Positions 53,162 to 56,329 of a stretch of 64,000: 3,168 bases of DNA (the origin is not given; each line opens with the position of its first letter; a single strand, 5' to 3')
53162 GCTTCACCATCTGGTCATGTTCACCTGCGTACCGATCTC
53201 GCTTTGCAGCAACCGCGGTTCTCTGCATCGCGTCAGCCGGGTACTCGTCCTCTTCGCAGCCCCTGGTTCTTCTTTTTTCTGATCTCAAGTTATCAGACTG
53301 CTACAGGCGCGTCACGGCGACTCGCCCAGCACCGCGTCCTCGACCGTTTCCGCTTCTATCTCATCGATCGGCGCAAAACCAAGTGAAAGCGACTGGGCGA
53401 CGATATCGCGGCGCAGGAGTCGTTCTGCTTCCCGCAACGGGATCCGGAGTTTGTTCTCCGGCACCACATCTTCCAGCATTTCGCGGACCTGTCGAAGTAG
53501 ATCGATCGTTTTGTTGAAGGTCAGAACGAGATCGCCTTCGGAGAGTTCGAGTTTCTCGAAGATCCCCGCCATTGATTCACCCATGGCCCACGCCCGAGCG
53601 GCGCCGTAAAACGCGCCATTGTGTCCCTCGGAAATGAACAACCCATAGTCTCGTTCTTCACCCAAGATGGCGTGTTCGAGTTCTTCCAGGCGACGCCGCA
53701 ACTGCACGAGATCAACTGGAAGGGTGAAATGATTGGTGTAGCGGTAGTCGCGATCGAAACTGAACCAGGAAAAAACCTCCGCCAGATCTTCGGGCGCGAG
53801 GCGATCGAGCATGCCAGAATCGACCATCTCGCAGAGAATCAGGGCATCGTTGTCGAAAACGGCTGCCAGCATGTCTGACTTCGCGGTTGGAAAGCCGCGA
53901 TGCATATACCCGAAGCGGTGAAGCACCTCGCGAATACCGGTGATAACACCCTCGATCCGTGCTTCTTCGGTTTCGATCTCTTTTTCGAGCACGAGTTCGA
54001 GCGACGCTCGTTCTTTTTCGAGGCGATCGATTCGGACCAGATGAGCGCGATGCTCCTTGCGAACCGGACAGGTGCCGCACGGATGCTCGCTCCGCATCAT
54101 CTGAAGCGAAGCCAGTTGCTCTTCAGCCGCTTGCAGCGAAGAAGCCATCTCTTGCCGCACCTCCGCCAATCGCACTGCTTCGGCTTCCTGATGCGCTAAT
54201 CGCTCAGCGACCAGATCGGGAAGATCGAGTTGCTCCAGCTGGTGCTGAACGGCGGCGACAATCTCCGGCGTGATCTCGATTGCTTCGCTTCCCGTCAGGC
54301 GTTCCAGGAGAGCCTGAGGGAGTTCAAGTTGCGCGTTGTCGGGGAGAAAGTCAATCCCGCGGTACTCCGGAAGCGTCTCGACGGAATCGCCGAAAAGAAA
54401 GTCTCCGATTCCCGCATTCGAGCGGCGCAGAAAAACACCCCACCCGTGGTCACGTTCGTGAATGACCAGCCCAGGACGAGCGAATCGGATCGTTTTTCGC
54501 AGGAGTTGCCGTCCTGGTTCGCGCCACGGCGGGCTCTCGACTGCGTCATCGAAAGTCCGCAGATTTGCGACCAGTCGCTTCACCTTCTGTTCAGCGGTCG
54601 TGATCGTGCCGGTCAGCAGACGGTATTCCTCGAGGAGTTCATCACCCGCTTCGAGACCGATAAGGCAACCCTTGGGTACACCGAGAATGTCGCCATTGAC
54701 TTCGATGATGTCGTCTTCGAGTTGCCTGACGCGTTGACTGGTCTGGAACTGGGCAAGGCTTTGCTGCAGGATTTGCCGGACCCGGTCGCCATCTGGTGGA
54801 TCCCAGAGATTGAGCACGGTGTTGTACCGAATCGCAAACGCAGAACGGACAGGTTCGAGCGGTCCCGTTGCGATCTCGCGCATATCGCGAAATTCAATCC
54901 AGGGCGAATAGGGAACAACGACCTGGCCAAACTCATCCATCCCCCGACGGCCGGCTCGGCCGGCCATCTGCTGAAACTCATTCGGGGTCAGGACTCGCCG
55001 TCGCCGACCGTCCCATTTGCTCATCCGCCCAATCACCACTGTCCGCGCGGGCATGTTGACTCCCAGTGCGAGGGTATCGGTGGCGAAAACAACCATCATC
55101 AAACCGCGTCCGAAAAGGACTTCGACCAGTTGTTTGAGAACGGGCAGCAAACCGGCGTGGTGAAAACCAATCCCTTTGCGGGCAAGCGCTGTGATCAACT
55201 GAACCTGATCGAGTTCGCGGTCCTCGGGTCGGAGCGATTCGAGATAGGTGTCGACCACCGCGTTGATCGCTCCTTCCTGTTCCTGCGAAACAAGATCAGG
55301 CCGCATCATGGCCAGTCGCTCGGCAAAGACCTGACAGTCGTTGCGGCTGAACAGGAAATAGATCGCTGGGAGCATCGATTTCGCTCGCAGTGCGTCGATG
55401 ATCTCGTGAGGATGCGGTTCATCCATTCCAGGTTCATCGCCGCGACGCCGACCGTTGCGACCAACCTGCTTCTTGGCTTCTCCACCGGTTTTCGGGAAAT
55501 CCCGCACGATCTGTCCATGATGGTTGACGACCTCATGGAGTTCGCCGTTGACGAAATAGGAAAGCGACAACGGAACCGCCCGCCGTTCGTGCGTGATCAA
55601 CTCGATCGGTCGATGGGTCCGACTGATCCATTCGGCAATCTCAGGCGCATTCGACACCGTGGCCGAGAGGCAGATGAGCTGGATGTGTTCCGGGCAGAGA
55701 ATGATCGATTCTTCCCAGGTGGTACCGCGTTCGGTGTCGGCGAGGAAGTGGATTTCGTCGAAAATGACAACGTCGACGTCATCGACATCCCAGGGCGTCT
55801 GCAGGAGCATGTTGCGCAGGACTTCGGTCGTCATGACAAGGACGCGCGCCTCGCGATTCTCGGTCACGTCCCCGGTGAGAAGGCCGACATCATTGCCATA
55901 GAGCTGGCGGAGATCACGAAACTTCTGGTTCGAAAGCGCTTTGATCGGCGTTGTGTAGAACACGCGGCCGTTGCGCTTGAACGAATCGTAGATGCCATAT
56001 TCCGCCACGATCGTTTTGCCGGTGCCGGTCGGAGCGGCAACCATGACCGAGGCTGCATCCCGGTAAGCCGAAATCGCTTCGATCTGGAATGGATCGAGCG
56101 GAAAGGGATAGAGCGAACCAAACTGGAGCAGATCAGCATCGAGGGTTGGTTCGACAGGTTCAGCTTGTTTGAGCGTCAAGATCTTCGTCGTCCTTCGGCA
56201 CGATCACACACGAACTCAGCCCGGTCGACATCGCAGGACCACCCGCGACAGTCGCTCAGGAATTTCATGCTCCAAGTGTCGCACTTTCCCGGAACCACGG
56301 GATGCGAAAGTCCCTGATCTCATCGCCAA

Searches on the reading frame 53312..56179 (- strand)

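Call 38: search_protein_families(library=pfam, proteins=[window:53312-56179:-], max_evalue=0.001)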
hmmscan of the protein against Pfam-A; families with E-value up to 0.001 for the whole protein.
window:53312-56179:- (955 aa): 5 families
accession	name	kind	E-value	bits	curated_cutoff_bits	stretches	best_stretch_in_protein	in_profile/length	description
PF00270.35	DEAD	-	5.5e-27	95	26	1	30-177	2-162/167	DEAD/DEAH box helicase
PF08148.17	DSHCT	-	3.8e-24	85.8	22.7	1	764-928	4-171/172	DSHCT (NUC185) domain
PF04851.21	ResIII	-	7.6e-14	52.4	22.5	1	28-175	4-162/164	Type III restriction enzyme, res subunit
PF22527.2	DEXQc_Suv3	-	9.1e-09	35.5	27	1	46-173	17-132/154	DEXQ-box helicase domain of Suv3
PF00271.37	Helicase_C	-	6.6e-06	26.8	23.5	1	336-413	41-110/110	Helicase conserved C-terminal domain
